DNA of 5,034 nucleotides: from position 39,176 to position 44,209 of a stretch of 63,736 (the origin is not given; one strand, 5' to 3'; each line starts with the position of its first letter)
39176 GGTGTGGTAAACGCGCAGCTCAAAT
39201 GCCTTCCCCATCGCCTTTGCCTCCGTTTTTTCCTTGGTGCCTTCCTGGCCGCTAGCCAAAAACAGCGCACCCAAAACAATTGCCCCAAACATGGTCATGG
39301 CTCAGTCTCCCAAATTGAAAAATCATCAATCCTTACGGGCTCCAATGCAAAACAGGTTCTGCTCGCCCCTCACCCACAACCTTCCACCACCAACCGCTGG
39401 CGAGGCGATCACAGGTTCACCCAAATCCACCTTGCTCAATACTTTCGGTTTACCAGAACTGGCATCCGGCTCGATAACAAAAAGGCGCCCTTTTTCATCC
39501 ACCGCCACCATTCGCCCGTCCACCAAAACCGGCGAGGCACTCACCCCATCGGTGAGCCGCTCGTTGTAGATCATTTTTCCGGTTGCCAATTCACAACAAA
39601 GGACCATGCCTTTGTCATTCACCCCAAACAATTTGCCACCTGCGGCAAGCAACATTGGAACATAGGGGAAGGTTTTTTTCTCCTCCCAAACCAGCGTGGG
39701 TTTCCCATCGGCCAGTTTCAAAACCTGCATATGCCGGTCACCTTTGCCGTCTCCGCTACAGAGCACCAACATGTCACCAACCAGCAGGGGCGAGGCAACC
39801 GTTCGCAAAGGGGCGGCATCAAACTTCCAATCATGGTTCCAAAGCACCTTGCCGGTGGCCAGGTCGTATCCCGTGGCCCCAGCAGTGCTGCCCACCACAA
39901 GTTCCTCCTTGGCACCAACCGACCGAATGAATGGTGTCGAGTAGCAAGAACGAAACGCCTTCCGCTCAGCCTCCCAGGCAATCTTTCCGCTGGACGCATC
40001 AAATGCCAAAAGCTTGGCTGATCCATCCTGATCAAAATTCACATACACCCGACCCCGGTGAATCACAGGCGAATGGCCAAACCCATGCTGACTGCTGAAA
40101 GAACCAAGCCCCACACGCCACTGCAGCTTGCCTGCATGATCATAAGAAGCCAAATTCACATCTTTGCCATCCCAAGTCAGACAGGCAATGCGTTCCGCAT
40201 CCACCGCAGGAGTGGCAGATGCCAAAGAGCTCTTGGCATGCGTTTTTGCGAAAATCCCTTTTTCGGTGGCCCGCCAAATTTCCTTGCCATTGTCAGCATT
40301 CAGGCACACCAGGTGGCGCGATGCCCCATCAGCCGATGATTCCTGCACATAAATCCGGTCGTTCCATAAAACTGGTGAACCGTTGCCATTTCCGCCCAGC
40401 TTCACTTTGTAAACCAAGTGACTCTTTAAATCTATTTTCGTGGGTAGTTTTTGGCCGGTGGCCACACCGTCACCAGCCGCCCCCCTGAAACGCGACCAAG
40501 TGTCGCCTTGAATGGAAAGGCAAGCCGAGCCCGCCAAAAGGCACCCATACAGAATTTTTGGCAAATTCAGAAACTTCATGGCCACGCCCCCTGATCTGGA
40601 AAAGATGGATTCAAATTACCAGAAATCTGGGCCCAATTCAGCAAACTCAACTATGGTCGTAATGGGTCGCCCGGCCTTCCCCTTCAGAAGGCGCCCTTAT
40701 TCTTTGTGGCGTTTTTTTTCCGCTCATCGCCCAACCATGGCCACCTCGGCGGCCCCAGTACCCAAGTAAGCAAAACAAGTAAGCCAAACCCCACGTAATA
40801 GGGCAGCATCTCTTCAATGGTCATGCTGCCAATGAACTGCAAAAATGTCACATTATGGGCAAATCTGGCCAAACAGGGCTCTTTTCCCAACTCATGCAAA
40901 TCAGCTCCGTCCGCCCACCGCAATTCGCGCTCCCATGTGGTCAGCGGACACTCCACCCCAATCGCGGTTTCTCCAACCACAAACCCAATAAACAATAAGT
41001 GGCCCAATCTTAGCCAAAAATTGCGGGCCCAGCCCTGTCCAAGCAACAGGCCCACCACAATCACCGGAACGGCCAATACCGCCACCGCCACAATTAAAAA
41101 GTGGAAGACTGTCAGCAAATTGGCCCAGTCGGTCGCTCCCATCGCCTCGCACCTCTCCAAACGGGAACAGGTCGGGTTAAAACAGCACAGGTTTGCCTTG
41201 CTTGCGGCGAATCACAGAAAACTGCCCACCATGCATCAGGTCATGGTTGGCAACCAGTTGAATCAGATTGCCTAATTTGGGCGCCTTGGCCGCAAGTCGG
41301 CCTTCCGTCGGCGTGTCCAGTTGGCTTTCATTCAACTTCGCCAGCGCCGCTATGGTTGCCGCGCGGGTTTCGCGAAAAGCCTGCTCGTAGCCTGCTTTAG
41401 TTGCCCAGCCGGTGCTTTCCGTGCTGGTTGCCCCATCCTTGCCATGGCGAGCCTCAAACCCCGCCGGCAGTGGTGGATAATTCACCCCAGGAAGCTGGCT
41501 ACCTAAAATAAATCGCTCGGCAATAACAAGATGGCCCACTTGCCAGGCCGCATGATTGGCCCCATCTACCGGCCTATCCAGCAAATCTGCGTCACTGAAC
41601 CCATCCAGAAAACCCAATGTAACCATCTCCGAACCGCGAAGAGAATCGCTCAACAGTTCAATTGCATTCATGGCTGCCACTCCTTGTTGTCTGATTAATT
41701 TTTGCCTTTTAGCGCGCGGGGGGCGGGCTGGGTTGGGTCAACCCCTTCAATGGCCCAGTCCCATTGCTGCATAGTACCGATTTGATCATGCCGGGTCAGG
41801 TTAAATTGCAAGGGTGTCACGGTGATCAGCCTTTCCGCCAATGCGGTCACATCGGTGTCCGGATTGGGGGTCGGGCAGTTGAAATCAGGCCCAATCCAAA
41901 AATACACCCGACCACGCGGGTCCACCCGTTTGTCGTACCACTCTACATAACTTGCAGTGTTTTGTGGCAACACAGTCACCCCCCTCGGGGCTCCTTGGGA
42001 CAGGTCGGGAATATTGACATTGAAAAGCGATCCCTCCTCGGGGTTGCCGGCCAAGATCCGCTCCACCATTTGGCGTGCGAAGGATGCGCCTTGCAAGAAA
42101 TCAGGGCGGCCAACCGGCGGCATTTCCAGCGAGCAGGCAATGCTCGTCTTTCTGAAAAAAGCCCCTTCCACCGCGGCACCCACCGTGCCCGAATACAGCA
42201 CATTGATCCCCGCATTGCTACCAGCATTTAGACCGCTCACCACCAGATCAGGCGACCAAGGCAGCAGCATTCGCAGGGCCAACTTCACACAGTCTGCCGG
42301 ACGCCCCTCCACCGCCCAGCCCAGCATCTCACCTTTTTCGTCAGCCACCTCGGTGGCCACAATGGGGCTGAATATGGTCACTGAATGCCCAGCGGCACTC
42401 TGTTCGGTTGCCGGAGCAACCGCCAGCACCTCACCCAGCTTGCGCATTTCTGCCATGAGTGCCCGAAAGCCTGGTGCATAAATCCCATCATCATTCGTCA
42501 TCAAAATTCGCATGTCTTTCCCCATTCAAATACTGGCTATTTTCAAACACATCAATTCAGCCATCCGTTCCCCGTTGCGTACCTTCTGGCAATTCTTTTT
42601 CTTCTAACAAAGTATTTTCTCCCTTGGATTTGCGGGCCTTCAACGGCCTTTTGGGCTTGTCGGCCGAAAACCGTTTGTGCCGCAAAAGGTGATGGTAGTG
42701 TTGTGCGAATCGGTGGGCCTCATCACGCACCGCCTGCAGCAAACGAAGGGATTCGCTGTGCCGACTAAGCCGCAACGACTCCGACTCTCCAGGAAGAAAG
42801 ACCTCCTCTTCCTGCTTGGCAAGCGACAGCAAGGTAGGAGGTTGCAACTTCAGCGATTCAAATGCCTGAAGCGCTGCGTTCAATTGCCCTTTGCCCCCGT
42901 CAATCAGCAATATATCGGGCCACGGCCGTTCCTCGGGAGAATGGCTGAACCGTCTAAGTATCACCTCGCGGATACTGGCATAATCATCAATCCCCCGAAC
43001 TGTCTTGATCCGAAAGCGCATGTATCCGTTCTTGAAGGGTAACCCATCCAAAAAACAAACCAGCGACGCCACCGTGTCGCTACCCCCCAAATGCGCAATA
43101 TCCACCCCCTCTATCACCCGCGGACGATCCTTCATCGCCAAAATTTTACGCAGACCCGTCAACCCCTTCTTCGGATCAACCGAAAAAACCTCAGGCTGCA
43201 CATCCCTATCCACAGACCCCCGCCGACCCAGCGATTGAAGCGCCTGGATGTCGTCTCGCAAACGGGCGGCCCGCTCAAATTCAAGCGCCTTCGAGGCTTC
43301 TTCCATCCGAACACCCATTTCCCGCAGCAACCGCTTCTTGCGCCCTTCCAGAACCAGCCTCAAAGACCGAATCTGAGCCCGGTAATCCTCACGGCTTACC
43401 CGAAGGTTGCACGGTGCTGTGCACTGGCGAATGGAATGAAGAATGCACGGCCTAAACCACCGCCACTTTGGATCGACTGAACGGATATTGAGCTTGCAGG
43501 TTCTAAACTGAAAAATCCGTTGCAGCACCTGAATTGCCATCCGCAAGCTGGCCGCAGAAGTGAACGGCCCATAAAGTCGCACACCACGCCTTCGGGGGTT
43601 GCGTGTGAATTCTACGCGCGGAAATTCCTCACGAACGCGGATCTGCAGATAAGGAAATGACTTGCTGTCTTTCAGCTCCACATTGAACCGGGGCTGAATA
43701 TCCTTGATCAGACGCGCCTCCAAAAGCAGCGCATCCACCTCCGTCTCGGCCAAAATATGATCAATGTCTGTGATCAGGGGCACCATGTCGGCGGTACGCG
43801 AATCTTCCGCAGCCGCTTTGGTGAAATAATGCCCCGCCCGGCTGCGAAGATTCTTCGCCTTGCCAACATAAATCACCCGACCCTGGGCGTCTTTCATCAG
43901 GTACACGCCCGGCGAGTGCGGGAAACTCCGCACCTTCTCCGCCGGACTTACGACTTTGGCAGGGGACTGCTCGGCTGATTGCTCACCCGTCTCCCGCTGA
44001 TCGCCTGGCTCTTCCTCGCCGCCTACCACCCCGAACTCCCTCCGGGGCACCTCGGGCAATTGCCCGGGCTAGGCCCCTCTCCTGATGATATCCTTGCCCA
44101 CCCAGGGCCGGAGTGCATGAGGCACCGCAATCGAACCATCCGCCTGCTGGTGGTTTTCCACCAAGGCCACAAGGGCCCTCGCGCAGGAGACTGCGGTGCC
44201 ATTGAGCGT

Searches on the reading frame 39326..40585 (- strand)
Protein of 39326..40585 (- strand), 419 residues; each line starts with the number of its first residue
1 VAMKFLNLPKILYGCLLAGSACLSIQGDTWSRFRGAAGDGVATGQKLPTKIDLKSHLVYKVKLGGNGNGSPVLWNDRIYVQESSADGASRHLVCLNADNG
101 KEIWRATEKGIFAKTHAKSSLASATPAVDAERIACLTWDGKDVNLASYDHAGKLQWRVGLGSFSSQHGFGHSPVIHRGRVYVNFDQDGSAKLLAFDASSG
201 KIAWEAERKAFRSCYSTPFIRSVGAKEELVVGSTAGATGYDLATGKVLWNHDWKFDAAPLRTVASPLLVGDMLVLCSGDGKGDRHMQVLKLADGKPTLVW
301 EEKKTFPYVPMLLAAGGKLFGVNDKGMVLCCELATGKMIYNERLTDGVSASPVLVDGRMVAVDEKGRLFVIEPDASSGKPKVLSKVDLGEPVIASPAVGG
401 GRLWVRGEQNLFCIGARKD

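Call 55: search_protein_families(library=pfam, proteins=[window:39326-40585:-], max_evalue=0.00001)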
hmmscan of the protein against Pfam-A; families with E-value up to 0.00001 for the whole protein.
window:39326-40585:- (419 aa): 2 families
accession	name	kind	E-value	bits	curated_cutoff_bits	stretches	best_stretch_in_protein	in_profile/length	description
PF13360.13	PQQ_2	-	2.8e-30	106.2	27.6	2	145-295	5-139/233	Outer membrane protein assembly factor BamB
PF13570.13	Beta-prop_ACSF4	-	6.5e-16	59.1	133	1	190-405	113-317/329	Beta-alanine-activating enzyme, beta-propeller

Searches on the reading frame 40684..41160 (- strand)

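Call 57: search_protein_families(library=pfam, proteins=[window:40684-41160:-], max_evalue=0.00001)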
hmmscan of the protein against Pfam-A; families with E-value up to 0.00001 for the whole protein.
window:40684-41160:- (158 aa): 1 family
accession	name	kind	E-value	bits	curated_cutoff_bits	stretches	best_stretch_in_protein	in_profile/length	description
PF10861.13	DUF2784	-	1.4e-10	41.6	29.7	1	14-136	5-107/109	Protein of Unknown function (DUF2784)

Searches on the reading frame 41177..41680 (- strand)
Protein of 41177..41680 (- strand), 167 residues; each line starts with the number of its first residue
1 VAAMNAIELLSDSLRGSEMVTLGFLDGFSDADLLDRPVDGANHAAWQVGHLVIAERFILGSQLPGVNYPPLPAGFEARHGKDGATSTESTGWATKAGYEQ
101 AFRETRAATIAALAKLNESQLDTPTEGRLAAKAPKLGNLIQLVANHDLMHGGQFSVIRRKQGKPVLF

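Call 57: search_protein_families(library=pfam, proteins=[window:41177-41680:-], max_evalue=0.00001)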
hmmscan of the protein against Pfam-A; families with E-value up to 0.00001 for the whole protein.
window:41177-41680:- (167 aa): 1 family
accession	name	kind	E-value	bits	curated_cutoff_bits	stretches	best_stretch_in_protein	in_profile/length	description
PF12867.12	DinB_2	-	2.3e-17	64.1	24.8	1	15-153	3-127/128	DinB superfamily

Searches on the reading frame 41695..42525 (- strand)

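Call 55: search_protein_families(library=pfam, proteins=[window:41695-42525:-], max_evalue=0.00001)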
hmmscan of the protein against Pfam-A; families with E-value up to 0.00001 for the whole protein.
window:41695-42525:- (276 aa): 1 family
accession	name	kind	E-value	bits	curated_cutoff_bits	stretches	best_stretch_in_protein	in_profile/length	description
PF01975.23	SurE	-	8.5e-54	182.6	22.1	1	7-193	1-187/189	Survival protein SurE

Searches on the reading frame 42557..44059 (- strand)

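Call 55: search_protein_families(library=pfam, proteins=[window:42557-44059:-], max_evalue=0.00001)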
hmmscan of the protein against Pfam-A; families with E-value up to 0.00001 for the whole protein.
window:42557-44059:- (500 aa): 3 families
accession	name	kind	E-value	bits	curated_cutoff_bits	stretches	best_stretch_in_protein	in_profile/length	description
PF08459.17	UvrC_RNaseH_dom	-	2.6e-47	161.1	22.3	1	305-452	2-158/159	UvrC RNAse H endonuclease domain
PF02151.25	UVR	-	4.5e-08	33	21.5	1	244-276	3-35/36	UvrB/uvrC motif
PF01541.30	GIY-YIG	-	5e-06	27.2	22.6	0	50-123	2-74/78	GIY-YIG catalytic domain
